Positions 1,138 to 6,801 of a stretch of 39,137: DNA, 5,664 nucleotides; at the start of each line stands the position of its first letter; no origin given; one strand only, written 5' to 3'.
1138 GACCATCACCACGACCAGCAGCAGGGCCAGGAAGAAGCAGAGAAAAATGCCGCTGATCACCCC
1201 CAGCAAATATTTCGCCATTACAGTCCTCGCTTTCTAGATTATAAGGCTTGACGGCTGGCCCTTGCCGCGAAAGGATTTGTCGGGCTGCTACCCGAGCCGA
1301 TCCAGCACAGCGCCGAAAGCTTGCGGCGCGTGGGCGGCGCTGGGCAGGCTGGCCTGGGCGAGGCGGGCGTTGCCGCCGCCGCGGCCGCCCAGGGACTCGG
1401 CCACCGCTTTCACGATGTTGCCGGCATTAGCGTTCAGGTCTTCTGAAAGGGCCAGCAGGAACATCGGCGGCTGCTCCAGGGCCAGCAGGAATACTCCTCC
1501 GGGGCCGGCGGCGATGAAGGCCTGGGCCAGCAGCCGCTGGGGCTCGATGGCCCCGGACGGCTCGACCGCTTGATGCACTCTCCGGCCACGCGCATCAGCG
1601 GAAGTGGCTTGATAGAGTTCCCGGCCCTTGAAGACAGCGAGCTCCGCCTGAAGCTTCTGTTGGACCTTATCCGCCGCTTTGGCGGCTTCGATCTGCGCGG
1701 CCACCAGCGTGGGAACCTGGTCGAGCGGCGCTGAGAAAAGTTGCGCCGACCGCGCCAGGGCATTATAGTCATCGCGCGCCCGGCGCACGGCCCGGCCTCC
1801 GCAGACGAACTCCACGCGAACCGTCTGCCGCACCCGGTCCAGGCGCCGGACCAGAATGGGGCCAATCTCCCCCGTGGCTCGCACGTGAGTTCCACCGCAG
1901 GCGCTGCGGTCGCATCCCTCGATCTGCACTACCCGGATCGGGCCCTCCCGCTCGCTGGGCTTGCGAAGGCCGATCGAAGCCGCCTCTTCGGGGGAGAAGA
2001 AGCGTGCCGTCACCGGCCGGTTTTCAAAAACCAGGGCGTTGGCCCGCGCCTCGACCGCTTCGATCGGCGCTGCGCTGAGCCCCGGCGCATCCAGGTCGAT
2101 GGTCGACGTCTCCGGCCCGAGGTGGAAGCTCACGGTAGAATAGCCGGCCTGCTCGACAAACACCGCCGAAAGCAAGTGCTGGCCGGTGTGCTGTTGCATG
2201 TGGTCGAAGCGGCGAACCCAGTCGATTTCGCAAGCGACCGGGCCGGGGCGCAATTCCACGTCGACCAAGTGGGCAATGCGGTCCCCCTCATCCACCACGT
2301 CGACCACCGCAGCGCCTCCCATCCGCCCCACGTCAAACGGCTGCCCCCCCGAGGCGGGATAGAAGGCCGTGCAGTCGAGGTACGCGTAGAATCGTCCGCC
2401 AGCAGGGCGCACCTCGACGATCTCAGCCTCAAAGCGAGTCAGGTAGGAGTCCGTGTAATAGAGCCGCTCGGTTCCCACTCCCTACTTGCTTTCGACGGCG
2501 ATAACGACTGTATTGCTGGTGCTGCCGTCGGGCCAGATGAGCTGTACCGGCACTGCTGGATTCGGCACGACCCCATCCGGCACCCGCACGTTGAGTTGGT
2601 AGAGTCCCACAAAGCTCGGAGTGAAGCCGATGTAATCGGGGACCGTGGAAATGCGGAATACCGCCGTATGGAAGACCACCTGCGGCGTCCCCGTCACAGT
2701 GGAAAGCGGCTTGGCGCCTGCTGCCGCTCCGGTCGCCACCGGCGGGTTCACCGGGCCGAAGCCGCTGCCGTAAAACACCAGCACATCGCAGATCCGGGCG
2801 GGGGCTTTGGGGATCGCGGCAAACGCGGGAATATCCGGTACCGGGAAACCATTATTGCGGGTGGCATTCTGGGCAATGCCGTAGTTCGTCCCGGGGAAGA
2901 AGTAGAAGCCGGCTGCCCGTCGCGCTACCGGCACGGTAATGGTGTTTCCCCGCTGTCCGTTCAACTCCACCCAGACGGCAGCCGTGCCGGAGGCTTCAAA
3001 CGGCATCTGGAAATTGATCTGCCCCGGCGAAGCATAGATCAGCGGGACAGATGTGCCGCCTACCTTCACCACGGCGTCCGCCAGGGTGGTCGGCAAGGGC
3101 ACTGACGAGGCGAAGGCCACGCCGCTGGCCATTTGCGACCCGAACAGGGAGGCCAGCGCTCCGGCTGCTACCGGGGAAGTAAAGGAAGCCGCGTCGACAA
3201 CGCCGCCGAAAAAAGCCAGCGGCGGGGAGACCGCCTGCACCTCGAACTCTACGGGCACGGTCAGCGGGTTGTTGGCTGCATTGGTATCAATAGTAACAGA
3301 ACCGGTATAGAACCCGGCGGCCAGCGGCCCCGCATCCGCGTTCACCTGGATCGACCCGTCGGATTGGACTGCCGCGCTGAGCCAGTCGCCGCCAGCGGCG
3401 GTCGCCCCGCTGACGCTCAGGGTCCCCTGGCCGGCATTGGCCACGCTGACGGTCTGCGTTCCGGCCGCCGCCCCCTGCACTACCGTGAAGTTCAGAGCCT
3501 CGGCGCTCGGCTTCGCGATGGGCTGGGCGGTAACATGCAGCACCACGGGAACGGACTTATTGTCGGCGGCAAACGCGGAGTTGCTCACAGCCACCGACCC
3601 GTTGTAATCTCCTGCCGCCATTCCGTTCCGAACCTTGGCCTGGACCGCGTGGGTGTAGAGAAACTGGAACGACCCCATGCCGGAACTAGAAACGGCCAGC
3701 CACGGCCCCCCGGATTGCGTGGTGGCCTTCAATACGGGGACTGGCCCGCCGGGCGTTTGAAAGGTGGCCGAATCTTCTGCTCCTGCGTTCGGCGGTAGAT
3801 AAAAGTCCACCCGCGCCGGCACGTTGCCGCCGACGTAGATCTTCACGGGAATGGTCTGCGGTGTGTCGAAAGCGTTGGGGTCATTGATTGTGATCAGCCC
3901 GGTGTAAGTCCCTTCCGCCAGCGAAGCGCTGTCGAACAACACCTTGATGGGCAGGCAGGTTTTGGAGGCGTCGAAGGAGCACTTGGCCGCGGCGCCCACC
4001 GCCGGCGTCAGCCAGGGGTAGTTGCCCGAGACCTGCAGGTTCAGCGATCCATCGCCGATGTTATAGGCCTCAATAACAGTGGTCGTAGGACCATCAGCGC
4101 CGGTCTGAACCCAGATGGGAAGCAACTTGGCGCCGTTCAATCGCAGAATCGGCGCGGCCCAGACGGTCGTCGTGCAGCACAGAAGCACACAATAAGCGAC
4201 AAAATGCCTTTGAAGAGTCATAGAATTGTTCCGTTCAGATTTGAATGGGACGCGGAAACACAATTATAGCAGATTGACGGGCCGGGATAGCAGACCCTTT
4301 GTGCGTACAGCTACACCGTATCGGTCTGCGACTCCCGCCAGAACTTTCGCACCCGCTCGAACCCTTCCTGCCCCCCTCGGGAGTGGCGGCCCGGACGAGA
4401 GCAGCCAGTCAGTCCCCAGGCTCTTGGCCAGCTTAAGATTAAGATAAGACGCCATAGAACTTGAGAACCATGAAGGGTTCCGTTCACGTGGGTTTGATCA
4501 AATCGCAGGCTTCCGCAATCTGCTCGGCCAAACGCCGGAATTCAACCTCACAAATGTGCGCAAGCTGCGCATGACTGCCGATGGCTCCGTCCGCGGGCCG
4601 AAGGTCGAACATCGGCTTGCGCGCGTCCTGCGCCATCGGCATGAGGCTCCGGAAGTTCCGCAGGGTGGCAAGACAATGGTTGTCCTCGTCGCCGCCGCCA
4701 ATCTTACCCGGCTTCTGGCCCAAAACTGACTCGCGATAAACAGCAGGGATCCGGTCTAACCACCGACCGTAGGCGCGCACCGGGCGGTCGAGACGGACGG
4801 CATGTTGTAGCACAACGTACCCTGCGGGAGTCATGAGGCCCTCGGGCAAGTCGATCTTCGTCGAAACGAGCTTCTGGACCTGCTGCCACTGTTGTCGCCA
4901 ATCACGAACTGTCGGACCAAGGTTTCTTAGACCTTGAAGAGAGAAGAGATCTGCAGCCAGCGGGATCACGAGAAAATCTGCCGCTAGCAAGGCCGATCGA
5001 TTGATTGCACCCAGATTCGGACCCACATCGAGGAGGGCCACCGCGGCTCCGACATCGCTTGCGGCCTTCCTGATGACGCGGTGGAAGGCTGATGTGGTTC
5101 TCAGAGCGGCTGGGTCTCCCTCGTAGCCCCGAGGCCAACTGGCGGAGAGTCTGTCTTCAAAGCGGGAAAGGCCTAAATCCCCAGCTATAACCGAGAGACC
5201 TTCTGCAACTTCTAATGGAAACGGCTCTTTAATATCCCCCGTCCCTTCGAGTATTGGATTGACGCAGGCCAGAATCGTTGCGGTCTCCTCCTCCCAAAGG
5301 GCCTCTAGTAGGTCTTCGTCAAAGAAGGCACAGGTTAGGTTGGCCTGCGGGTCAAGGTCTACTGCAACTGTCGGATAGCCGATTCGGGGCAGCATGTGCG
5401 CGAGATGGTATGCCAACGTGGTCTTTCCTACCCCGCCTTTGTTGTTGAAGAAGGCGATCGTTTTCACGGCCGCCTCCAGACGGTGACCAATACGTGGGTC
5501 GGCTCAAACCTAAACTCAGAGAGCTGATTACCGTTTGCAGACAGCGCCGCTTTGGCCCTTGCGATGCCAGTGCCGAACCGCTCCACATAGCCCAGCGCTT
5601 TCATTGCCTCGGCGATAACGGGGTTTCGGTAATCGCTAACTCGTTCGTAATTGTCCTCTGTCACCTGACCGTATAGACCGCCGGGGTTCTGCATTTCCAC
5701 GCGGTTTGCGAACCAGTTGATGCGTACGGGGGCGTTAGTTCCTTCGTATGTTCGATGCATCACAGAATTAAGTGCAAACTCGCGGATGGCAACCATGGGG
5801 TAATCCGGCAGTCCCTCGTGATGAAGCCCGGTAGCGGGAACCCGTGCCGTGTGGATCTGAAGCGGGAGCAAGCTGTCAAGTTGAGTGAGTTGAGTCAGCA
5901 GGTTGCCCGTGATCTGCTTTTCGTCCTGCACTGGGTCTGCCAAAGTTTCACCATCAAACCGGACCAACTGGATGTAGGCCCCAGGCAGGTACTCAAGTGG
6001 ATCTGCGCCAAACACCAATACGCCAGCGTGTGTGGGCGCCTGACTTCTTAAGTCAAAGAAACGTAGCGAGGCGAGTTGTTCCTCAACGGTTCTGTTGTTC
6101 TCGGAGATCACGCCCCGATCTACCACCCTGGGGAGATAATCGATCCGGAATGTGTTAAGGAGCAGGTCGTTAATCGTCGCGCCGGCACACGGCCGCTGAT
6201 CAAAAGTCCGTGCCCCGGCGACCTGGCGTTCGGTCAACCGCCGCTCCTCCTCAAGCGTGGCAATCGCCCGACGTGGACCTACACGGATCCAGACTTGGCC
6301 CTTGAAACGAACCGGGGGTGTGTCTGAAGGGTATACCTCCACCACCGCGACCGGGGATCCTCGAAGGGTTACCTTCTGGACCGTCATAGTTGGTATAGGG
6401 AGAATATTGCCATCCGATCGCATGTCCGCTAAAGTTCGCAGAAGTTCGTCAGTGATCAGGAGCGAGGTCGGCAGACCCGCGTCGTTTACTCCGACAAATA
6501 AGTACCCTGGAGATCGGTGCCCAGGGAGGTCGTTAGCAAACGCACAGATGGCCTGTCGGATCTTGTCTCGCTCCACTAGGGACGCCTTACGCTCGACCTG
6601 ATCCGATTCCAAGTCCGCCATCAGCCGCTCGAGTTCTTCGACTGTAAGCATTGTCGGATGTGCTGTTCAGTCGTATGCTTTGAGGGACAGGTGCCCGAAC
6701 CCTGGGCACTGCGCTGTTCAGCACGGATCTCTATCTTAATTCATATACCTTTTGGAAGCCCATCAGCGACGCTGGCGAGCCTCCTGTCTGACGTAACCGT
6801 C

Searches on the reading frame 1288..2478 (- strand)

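Call 59: search_protein_families(library=pfam, proteins=[window:1288-2478:-], max_evalue=0.001)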
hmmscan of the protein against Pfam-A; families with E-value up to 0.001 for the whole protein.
window:1288-2478:- (396 aa): 2 families
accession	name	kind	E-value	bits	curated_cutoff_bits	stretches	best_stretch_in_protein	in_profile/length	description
PF07973.19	tRNA_SAD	-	9.6e-10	38.7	24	1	181-221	1-41/44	Threonyl and Alanyl tRNA synthetase second additional domain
PF02272.25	DHHA1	-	1.3e-05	26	25.9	1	349-390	54-95/102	DHHA1 domain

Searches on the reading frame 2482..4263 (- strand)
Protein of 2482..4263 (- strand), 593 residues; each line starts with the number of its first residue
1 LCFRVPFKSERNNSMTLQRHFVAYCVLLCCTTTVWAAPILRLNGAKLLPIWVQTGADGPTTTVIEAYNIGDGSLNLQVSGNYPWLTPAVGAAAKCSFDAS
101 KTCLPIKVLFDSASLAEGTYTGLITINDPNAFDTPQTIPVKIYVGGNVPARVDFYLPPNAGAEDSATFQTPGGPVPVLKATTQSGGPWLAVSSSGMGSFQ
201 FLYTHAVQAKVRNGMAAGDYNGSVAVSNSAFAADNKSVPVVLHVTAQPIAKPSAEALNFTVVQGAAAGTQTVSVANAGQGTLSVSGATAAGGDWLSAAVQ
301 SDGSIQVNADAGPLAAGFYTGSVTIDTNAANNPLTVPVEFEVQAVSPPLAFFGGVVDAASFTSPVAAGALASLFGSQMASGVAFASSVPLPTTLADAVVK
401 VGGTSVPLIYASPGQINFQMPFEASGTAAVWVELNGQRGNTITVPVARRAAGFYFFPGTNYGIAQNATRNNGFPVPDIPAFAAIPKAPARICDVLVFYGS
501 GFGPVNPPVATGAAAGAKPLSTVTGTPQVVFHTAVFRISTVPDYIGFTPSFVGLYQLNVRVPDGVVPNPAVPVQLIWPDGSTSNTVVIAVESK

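Call 59: search_protein_families(library=pfam, proteins=[window:2482-4263:-], max_evalue=0.001)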
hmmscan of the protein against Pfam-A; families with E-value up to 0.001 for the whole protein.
window:2482-4263:- (593 aa): 1 family
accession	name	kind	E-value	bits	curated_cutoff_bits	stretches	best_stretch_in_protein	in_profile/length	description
PF01833.30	TIG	-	0.001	19.5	20.9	0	392-438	28-75/84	IPT/TIG domain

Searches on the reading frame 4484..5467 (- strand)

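Call 59: search_protein_families(library=pfam, proteins=[window:4484-5467:-], max_evalue=0.001)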
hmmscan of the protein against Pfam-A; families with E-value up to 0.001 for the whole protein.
window:4484-5467:- (327 aa): 5 families
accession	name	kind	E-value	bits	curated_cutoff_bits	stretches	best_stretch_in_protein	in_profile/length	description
PF13614.12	AAA_31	-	1.5e-26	93.9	27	1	1-195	1-172/177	AAA domain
PF01656.29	CbiA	-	1.6e-12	47.9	25.4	1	4-109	1-54/125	CobQ/CobB/MinD/ParA nucleotide binding domain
PF09140.17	MipZ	-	7.1e-06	25.9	20.7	1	3-49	2-48/262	ATPase MipZ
PF02374.21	ArsA_ATPase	-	1.8e-05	24.5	24.3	1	4-48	3-47/305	Anion-transporting ATPase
PF10609.15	ParA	-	0.00051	20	27.1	1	3-39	5-41/246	NUBPL iron-transfer P-loop NTPase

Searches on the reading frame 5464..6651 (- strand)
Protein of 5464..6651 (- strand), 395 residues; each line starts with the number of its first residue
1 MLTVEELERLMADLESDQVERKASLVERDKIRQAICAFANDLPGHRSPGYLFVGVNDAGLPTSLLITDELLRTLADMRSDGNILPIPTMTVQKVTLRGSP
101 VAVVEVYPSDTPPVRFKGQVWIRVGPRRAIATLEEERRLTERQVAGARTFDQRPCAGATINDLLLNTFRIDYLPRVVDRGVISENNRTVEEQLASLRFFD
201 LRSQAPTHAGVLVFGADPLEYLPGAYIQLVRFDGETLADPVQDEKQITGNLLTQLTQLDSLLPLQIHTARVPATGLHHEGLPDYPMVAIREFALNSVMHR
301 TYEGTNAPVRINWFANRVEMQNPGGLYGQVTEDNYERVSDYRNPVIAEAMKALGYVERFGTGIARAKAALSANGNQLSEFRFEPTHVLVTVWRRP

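Call 59: search_protein_families(library=pfam, proteins=[window:5464-6651:-], max_evalue=0.001)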
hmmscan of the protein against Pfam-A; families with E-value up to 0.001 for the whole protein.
window:5464-6651:- (395 aa): 2 families
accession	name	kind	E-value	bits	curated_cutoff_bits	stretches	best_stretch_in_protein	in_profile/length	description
PF13749.12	HATPase_c_4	-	4.5e-18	65.5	26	1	307-390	2-88/89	Putative ATP-dependent DNA helicase recG C-terminal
PF04326.19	SLFN_AlbA_2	-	1e-15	58.7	25.3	1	15-127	1-113/118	Schlafen, AlbA_2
